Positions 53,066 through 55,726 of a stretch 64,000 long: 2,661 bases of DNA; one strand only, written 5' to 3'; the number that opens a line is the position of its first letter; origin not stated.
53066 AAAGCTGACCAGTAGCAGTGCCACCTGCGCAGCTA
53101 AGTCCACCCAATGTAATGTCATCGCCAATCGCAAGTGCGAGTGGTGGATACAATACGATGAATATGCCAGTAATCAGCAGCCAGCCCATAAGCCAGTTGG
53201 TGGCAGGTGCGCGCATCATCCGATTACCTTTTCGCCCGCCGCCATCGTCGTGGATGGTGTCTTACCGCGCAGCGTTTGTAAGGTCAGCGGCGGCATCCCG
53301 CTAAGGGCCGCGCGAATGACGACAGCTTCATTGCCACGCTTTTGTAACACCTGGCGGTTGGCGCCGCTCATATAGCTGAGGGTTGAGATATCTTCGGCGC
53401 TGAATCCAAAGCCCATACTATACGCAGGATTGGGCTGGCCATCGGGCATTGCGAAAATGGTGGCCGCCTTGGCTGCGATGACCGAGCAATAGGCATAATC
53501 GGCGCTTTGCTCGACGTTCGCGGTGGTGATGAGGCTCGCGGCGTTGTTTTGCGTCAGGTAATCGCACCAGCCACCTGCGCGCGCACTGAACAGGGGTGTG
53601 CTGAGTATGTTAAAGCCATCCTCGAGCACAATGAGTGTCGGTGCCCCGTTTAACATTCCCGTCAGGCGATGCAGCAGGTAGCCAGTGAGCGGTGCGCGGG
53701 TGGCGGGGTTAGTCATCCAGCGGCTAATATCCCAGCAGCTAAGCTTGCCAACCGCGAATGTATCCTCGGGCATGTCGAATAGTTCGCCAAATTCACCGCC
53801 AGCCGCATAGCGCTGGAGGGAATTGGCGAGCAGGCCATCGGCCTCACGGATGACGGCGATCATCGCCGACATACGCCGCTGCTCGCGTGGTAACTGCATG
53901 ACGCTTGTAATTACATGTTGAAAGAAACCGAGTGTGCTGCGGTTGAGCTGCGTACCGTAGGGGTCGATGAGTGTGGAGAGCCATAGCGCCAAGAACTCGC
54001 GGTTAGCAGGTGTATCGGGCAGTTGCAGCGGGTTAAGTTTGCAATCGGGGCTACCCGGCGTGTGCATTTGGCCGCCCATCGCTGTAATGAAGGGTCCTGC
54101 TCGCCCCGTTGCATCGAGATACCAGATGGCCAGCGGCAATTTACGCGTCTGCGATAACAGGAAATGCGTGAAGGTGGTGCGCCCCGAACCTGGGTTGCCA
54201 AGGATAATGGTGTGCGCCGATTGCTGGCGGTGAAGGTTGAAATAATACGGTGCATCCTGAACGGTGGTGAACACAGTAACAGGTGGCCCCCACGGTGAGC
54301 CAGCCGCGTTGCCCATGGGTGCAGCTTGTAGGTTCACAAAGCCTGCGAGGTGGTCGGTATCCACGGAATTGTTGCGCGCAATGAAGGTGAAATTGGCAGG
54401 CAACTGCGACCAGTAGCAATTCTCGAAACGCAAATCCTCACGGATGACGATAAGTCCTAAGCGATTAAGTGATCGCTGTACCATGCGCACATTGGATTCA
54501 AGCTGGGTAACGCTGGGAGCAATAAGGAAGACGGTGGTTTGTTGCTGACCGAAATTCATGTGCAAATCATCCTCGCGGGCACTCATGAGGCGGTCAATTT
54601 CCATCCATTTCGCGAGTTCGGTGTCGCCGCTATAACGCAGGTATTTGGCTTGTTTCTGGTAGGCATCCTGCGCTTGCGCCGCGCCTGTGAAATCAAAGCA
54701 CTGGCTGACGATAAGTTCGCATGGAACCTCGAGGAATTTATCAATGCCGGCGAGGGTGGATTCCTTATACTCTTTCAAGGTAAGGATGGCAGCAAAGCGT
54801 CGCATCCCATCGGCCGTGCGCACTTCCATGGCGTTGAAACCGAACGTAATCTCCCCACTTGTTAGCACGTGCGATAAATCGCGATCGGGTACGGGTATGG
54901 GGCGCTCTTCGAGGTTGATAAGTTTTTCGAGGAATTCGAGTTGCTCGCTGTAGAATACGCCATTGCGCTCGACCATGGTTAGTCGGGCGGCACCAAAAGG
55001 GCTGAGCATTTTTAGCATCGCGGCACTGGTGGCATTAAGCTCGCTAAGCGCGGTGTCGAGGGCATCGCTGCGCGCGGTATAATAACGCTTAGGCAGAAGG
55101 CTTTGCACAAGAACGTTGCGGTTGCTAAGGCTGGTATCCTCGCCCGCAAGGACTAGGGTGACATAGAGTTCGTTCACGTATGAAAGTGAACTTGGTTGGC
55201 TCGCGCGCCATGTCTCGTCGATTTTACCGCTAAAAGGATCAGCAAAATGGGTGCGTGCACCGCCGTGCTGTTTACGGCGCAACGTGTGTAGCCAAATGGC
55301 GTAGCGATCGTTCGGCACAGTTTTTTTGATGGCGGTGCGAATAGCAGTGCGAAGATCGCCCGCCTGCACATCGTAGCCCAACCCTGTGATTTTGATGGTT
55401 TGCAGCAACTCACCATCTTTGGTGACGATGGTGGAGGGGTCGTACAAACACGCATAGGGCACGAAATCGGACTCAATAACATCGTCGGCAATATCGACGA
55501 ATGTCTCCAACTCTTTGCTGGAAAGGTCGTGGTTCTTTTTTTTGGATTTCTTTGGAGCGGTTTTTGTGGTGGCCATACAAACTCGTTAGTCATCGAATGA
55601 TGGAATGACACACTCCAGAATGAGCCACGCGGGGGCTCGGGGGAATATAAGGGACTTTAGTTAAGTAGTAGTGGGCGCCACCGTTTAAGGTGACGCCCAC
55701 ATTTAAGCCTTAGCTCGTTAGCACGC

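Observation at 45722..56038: Compact VirB/D4 type IV secretion locus lacking recognisable virB1, B3, B5 and B7, with an enlarged VirB6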

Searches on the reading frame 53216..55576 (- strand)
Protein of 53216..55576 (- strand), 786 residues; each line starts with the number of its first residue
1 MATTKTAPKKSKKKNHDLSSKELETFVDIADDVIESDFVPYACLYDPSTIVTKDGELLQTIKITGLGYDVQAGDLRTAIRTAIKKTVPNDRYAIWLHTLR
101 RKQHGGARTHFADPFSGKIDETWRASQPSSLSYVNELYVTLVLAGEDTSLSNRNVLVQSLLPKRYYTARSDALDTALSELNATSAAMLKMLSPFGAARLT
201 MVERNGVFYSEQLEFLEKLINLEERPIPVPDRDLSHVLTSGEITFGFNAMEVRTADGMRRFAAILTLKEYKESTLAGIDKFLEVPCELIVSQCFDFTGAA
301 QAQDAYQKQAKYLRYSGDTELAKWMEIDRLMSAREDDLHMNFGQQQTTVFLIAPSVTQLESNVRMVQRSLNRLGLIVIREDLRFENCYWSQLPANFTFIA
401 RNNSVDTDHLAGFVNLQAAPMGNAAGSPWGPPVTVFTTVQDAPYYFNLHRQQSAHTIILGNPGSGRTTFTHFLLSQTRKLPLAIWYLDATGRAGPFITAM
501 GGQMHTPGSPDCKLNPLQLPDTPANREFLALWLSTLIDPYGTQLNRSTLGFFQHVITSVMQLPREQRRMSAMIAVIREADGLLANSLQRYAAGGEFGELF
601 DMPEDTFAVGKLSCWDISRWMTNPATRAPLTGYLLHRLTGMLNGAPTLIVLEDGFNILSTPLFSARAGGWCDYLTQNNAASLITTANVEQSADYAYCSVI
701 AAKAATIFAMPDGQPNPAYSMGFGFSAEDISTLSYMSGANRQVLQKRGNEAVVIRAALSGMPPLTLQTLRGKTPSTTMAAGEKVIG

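Call 3: search_protein_families(library=pfam, proteins=[window:53216-55576:-], max_evalue=0.01)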
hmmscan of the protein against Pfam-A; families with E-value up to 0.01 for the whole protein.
window:53216-55576:- (786 aa): 1 family
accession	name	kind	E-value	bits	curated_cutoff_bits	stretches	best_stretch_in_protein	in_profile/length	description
PF03135.19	CagE_TrbE_VirB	-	2.4e-32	113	21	1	199-401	3-204/204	CagE, TrbE, VirB family, component of type IV transporter system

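Call 10: find_encoding_contigs(protein=window:53216-55576:-, flank=10000, max_places=6)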
Protein window:53216-55576:- (786 aa): 2 contigs read that carry it; 2 places shown.
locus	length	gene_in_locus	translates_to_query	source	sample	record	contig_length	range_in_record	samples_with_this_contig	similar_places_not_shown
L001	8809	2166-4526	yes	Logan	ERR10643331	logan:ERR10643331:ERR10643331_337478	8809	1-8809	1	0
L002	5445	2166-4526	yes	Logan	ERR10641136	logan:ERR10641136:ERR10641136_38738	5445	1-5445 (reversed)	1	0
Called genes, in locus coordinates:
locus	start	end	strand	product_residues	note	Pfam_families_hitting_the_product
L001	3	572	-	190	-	?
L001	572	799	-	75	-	-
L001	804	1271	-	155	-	PF14588:YjgF_endoribonc, PF01042:Ribonuc_L-PSP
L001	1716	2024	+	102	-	PF04956:TrbC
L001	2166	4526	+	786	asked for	PF27097:VirB4_TrbE_N, PF03135:CagE_TrbE_VirB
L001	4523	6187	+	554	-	PF04610:TrbL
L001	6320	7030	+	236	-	PF04335:VirB8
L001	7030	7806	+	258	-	PF03524:CagX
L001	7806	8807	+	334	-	?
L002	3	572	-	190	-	?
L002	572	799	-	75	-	-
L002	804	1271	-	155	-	PF14588:YjgF_endoribonc, PF01042:Ribonuc_L-PSP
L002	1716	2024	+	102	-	PF04956:TrbC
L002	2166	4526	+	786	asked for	PF27097:VirB4_TrbE_N, PF03135:CagE_TrbE_VirB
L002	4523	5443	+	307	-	?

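Call 11: search_protein_families(library=ncbifam, proteins=[window:53216-55576:-], max_evalue=0.001)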
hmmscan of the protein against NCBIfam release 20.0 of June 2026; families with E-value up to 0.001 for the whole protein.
window:53216-55576:- (786 aa): 6 families
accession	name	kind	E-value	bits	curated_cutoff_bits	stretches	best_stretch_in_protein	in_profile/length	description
TIGR00929.1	VirB4_CagE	subfamily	4e-138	461.9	643.1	1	36-761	9-753/792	VirB4 family type IV secretion/conjugal transfer ATPase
NF010473.0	PRK13898.1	equivalog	4e-119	398.9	1050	1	29-773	15-770/801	type IV secretion system ATPase VirB4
NF010427.0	PRK13853.1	equivalog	3.3e-63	213.8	957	1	38-763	15-747/789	type IV secretion system protein VirB4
NF010447.0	PRK13873.1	equivalog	4.1e-48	163.9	1020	2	340-713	327-705/815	conjugal transfer protein TrbE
NF010404.0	PRK13830.1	subfamily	2.8e-31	108.1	810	1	36-714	15-721/818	conjugal transfer protein TrbE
NF010466.0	PRK13891.1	subfamily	3.1e-28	98.2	1322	1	344-711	374-753/852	conjugal transfer protein TrbE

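Call 15: find_homologous_proteins(query=window:53216-55576:-, max_evalue=1e-20)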
Query window:53216-55576:- (786 aa): 299 proteins with E <= 1e-20 among 8000 candidates; the best 120 are listed.
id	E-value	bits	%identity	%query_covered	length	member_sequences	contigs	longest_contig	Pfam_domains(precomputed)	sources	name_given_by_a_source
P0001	0.0e+0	1794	100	100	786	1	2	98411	PF27097.1,PF03135.20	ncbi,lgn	-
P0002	0.0e+0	1522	84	99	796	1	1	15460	PF27097.1,PF03135.20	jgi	-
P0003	0.0e+0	1457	80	100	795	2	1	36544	PF27097.1,PF03135.20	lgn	-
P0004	0.0e+0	1428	79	99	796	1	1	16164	PF27097.1,PF03135.20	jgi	jgi:type IV secretion system protein VirB4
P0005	0.0e+0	1398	78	99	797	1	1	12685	PF27097.1,PF03135.20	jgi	-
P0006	0.0e+0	1396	78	99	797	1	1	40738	PF27097.1,PF03135.20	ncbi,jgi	jgi:type IV secretion system protein VirB4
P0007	0.0e+0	1269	70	100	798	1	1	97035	PF27097.1,PF03135.20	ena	-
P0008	0.0e+0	1261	71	99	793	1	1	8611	PF27097.1,PF03135.20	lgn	-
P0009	0.0e+0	1260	71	98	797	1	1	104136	PF27097.1,PF03135.20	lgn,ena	-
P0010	0.0e+0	1260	70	99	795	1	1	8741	PF27097.1,PF03135.20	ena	-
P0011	0.0e+0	1252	70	98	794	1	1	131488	PF27097.1,PF03135.20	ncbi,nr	ncbi:MAG: hypothetical protein SFW64_09105 [Alphaproteobacteria bacterium]|nr:hypothetical protein [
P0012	0.0e+0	1246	68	99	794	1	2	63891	PF27097.1,PF03135.20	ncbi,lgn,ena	-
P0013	0.0e+0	1246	71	98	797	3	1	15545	PF27097.1,PF03135.20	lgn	-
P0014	0.0e+0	1239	70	99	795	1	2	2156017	PF27097.1,PF03135.20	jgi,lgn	jgi:type IV secretion system protein VirB4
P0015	0.0e+0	1239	71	95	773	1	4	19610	PF27097.1,PF03135.20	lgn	-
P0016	0.0e+0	1236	68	99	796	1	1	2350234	PF27097.1,PF03135.20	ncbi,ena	-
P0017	0.0e+0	1235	68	99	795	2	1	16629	PF27097.1,PF03135.20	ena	-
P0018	0.0e+0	1231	70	98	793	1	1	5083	PF27097.1,PF03135.20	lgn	-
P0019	0.0e+0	1229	69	98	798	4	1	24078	PF27097.1,PF03135.20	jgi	jgi:type IV secretion system protein VirB4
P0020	0.0e+0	1229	69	98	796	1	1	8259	PF27097.1,PF03135.20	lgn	-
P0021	0.0e+0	1229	68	99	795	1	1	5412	PF27097.1,PF03135.20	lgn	-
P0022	0.0e+0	1229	69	99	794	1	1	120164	PF27097.1,PF03135.20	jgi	jgi:type IV secretion system protein VirB4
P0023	0.0e+0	1222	69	99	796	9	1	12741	PF27097.1,PF03135.20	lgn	-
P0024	0.0e+0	1220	68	98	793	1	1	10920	PF27097.1,PF03135.20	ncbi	-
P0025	0.0e+0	1217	69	99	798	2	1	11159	PF27097.1,PF03135.20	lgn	-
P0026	0.0e+0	1216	69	98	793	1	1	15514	PF27097.1,PF03135.20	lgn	-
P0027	0.0e+0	1214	68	99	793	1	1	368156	PF27097.1,PF03135.20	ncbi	ncbi:MAG: hypothetical protein V4735_04590 [Pseudomonadota bacterium]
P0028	0.0e+0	1211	68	99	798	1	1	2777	PF27097.1,PF03135.20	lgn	-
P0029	0.0e+0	1201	67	99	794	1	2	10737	PF27097.1,PF03135.20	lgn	-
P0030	0.0e+0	1199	66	99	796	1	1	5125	PF27097.1,PF03135.20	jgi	-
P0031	0.0e+0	1195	66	97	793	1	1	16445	PF27097.1,PF03135.20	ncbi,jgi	jgi:type IV secretion system protein VirB4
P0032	0.0e+0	1193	66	100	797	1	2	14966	PF27097.1,PF03135.20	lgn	-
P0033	0.0e+0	1192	68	98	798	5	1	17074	PF27097.1,PF03135.20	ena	-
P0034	0.0e+0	1189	67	98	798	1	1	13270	PF27097.1,PF03135.20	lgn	-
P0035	0.0e+0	1185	65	97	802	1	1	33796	PF27097.1,PF03135.20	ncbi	ncbi:MAG: hypothetical protein ACOYNL_01905 [Rickettsiales bacterium]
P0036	0.0e+0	1179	66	98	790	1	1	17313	PF27097.1,PF03135.20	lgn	-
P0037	0.0e+0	1175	67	99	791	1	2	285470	PF27097.1,PF03135.20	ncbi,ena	-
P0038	0.0e+0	1169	67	96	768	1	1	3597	PF27097.1,PF03135.20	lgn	-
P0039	0.0e+0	1150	64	98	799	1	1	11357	PF27097.1,PF03135.20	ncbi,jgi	jgi:type IV secretion system protein VirB4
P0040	0.0e+0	1150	65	98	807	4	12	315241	PF27097.1,PF03135.20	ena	-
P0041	0.0e+0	1148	65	98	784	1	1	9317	PF27097.1,PF03135.20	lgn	-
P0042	0.0e+0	1135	64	99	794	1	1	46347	PF27097.1,PF03135.20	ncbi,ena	-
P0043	0.0e+0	1131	65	97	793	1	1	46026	PF27097.1,PF03135.20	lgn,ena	-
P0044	0.0e+0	1130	64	100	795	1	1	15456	PF27097.1,PF03135.20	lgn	-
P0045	0.0e+0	1116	64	98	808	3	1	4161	PF27097.1,PF03135.20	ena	-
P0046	0.0e+0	1107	61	99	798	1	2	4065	PF27097.1,PF03135.20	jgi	jgi:type IV secretion system protein VirB4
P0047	0.0e+0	1096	63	94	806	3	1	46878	PF27097.1,PF03135.20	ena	-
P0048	0.0e+0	1096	61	98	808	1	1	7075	PF27097.1,PF03135.20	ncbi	-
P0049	0.0e+0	1093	61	100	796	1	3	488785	PF27097.1,PF03135.20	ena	-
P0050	0.0e+0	1092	62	99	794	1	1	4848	PF27097.1,PF03135.20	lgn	-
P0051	0.0e+0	1082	62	97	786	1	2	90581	PF27097.1,PF03135.20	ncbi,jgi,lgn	jgi:type IV secretion system protein VirB4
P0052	0.0e+0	1079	62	99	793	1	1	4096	PF27097.1,PF03135.20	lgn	-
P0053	0.0e+0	1078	62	97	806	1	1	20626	PF27097.1,PF03135.20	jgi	-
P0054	0.0e+0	1074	61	98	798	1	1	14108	PF27097.1,PF03135.20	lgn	-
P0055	0.0e+0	1072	61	98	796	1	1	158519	PF27097.1,PF03135.20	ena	-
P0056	0.0e+0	1071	61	98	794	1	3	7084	PF27097.1,PF03135.20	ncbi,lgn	-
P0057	0.0e+0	1068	62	96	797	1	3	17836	PF27097.1,PF03135.20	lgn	-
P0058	0.0e+0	1068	61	97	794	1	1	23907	PF27097.1,PF03135.20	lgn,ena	-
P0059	0.0e+0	1065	62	95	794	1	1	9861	PF27097.1,PF03135.20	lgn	-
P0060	0.0e+0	1064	61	97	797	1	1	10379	PF27097.1,PF03135.20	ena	-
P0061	0.0e+0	1059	60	97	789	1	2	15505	PF27097.1,PF03135.20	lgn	-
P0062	0.0e+0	1053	59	99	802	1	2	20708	PF27097.1,PF03135.20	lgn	-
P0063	0.0e+0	1053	60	98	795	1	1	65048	PF27097.1,PF03135.20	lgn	-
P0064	0.0e+0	1050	58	99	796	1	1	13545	PF27097.1,PF03135.20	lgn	-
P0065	0.0e+0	1049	60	98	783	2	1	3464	PF27097.1,PF03135.20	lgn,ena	-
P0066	0.0e+0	1044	60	99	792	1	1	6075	PF27097.1,PF03135.20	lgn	-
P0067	0.0e+0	1041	58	99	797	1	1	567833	PF27097.1,PF03135.20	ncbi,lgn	-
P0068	0.0e+0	1040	58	98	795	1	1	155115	PF27097.1,PF03135.20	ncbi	ncbi:MAG: hypothetical protein ACKVOE_01685 [Rickettsiales bacterium]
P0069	0.0e+0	1039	59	98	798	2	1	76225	PF27097.1,PF03135.20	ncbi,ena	-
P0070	0.0e+0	1034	57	100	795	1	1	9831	PF27097.1,PF03135.20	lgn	-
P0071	0.0e+0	1033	60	98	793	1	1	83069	PF27097.1,PF03135.20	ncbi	-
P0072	0.0e+0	1032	59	98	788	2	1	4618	PF27097.1,PF03135.20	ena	-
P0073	0.0e+0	1029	57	99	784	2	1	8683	PF27097.1,PF03135.20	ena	-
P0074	0.0e+0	1028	59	96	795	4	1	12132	PF27097.1,PF03135.20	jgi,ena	-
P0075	0.0e+0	1027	60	95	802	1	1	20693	PF27097.1,PF03135.20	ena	-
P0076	0.0e+0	1024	59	97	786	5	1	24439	PF27097.1,PF03135.20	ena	-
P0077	0.0e+0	1024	57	99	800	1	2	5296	PF27097.1,PF03135.20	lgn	-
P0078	0.0e+0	1023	59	98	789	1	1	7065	PF27097.1,PF03135.20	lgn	-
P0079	0.0e+0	1021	58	97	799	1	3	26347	PF27097.1,PF03135.20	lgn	-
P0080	0.0e+0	1021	58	98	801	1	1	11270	PF27097.1,PF03135.20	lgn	-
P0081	0.0e+0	1021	59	99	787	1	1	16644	PF27097.1,PF03135.20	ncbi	-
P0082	0.0e+0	1021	60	98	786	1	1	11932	PF27097.1,PF03135.20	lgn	-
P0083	0.0e+0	1021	58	96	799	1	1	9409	PF27097.1,PF03135.20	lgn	-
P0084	0.0e+0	1021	57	99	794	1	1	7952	PF27097.1,PF03135.20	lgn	-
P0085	0.0e+0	1020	58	99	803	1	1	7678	PF27097.1,PF03135.20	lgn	-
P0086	0.0e+0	1015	57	98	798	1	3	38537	PF27097.1,PF03135.20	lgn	-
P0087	0.0e+0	1015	57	98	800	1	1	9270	PF27097.1,PF03135.20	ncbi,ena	-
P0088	0.0e+0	1013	56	98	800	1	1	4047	PF27097.1,PF03135.20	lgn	-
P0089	0.0e+0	1013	58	97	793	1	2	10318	PF27097.1,PF03135.20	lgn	-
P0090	0.0e+0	1013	59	96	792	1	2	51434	PF27097.1,PF03135.20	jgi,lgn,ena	-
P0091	0.0e+0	1012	58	97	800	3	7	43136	PF27097.1,PF03135.20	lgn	-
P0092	0.0e+0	1012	58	98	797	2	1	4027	PF27097.1,PF03135.20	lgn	-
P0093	4.8e-298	1009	59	96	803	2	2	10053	PF27097.1,PF03135.20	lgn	-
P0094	5.0e-298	1009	57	98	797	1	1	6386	PF27097.1,PF03135.20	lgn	-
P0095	1.4e-297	1007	58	98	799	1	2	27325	PF27097.1,PF03135.20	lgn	-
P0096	5.9e-297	1005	57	98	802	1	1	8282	PF27097.1,PF03135.20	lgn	-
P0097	9.5e-297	1004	58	97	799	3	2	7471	PF27097.1,PF03135.20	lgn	-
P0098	2.6e-296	1003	56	97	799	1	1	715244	PF27097.1,PF03135.20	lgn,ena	-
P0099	3.2e-296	1003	58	97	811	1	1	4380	PF27097.1,PF03135.20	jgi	jgi:type IV secretion system protein VirB4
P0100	1.4e-295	1001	56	99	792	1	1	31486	PF27097.1,PF03135.20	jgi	jgi:type IV secretion system protein VirB4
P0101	2.3e-295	1000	57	99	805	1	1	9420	PF27097.1,PF03135.20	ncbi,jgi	jgi:type IV secretion system protein VirB4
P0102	1.2e-294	997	58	96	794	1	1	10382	PF27097.1,PF03135.20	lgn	-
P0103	3.7e-294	996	56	100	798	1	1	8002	PF27097.1,PF03135.20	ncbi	-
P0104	4.4e-294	996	56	99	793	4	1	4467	PF27097.1,PF03135.20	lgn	-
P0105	9.1e-294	995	59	96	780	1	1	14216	PF27097.1,PF03135.20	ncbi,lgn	-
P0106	2.2e-293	993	57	95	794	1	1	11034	PF27097.1,PF03135.20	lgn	-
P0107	3.0e-293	993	55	100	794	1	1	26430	PF27097.1,PF03135.20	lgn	-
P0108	3.8e-292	989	57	97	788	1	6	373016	PF27097.1,PF03135.20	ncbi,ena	-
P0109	1.0e-291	988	58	97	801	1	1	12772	PF27097.1,PF03135.20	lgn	-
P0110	1.2e-291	988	56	99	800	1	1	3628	PF27097.1,PF03135.20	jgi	jgi:type IV secretion system protein VirB4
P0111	1.2e-289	981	58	96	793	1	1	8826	PF27097.1,PF03135.20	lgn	-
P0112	5.5e-289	979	56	97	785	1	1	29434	PF27097.1,PF03135.20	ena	-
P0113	1.4e-285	968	56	98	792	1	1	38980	PF27097.1,PF03135.20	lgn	-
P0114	4.8e-285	966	55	97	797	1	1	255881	PF27097.1,PF03135.20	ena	-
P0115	1.3e-284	964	56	97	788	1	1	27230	PF27097.1,PF03135.20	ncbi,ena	-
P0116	4.3e-284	963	55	99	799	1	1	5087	PF27097.1,PF03135.20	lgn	-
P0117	1.1e-280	951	55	96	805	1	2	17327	PF27097.1,PF03135.20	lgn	-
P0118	4.0e-279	946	54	97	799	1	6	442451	PF27097.1,PF03135.20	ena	-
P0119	2.0e-271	921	53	97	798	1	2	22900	PF27097.1,PF03135.20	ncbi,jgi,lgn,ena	jgi:type IV secretion system protein VirB4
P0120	2.1e-270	917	53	97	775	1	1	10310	PF27097.1,PF03135.20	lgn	-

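Call 16: list_cluster_members(proteins=[P0001, P0016, P0014, P0011])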
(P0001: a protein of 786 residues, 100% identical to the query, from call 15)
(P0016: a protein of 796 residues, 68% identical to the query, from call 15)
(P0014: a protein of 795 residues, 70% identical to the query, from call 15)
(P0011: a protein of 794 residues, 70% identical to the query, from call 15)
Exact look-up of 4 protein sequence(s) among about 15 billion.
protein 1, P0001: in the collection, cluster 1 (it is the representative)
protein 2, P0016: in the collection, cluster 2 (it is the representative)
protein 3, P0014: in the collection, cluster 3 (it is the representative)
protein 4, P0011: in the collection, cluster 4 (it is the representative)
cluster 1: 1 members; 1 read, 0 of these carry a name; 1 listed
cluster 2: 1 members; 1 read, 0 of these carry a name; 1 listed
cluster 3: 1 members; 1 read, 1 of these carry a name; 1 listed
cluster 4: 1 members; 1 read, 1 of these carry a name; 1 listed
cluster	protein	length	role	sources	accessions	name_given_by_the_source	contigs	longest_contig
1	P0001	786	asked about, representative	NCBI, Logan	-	-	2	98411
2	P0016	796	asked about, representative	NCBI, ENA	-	-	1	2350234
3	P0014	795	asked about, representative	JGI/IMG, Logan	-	type IV secretion system protein VirB4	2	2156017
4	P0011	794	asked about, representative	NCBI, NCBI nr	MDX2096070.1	MAG: hypothetical protein SFW64_09105 [Alphaproteobacteria bacterium] | hypothetical protein [Alphaproteobacteria bacterium]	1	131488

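Call 17: find_encoding_contigs(protein=P0016, flank=10000, max_places=2)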
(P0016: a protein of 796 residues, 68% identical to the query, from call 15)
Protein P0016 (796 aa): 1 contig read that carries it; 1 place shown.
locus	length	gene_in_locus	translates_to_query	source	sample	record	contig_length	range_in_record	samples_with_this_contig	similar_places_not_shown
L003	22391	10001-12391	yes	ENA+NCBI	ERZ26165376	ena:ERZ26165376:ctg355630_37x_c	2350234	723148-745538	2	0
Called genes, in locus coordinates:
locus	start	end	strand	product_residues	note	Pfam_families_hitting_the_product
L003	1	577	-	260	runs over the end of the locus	PF01513:NAD_kinase, PF20143:NAD_kinase_C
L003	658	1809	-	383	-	PF10098:DUF2336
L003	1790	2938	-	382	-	PF10098:DUF2336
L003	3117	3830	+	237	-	PF01144:CoA_trans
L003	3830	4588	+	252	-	-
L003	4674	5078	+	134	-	-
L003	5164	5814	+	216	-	PF01144:CoA_trans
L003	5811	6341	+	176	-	-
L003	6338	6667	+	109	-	-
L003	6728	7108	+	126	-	PF13022:HTH_Tnp_1_2, PF13384:HTH_23 (weak)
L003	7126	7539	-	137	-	PF01878:EVE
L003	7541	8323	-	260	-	PF05857:TraX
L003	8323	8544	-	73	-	-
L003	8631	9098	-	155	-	PF14588:YjgF_endoribonc, PF01042:Ribonuc_L-PSP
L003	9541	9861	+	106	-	PF04956:TrbC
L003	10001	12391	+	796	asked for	PF27097:VirB4_TrbE_N, PF03135:CagE_TrbE_VirB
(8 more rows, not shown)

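Call 23: find_related_loci(query=A1, collection=genome_contigs, flank=10000)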
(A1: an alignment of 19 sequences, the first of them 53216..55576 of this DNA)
Query A1 (786 aa) in genome_contigs; peptide patterns used: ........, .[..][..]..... (x = any residue, [..] = any of these).
365 stretches matched a pattern; 40 encode a relative of the query (tblastn E <= 1e-3); 38 distinct loci.
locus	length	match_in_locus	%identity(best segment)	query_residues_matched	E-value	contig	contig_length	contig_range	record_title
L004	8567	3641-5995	68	1-784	0e+0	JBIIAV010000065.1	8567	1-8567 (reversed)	MAG: Rickettsiales bacterium isolate ME2000-06-06pf_3300042549_group1_bin80 Rohwer_bin1995_scaffold_7035_c1, whole genom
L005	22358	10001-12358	68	1-780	0e+0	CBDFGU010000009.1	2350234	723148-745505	MAG: Rickettsiales bacterium isolate 65efd935-89ef-4d18-82de-10c37dfece6b genome assembly, contig: chromosome_2, whole g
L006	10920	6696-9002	69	3-772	0e+0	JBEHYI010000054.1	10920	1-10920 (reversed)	MAG: Pseudomonadota bacterium isolate ESF1.bin.40 NODE_6758_length_10920_cov_3.259957, whole genome shotgun sequence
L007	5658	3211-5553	68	1-779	0e+0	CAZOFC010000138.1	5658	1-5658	MAG TPA_asm: uncultured Azospirillum sp. isolate SRP287051_co1_187 genome assembly, contig: NODE_17176_length_5658_cov_6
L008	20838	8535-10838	65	19-784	0e+0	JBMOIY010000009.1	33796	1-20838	MAG: Rickettsiales bacterium isolate Deming_bin.490 contig2635, whole genome shotgun sequence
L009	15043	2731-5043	64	10-779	0e+0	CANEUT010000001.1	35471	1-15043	MAG: Rickettsiales bacterium isolate CE-Jul18-75 genome assembly, contig: CE-Jul18-75.fna-C1, whole genome shotgun seque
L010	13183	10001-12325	62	1-772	0e+0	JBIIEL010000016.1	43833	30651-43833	MAG: Rickettsiales bacterium isolate ME2000-09-26pf_3300044610_group1_bin83 Rohwer_bin1996_scaffold_382_c1, whole genome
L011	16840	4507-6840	60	14-785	0e+0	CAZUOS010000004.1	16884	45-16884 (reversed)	MAG TPA_asm: uncultured Azospirillum sp. isolate SRP135725_co3_511 genome assembly, contig: NODE_3425_length_16884_cov_9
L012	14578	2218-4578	59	7-780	0e+0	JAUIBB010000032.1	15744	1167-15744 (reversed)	MAG: Alphaproteobacteria bacterium isolate 6_bin.22 NODE_3424_length_15744_cov_0.928283, whole genome shotgun sequence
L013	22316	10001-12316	60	9-775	0e+0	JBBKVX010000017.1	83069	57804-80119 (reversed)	MAG: Rickettsiales bacterium isolate metabat_bins.345 k119_3870415, whole genome shotgun sequence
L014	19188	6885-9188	58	4-772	0e+0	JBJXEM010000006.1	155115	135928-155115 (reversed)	MAG: Rickettsiales bacterium isolate P.bin.123 k127_4029913, whole genome shotgun sequence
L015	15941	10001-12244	58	22-772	0e+0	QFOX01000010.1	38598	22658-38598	MAG: Azospirillum brasilense isolate S2_006_000_R2_60 S2_006_000_R2_scaffold_1084, whole genome shotgun sequence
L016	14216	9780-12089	58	3-775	0e+0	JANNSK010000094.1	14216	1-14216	MAG: Alphaproteobacteria bacterium isolate SOY_31_metabat_223 SOY_31_k141_3239002, whole genome shotgun sequence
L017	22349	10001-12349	58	5-784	0e+0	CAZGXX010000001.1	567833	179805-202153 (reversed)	MAG TPA_asm: uncultured Azospirillum sp. isolate SRP296810_co1_155 genome assembly, contig: NODE_2_length_567833_cov_11.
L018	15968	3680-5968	56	8-772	0e+0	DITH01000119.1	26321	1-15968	MAG TPA_asm: Alphaproteobacteria bacterium UBA6189 UBA6189_contig_159108, whole genome shotgun sequence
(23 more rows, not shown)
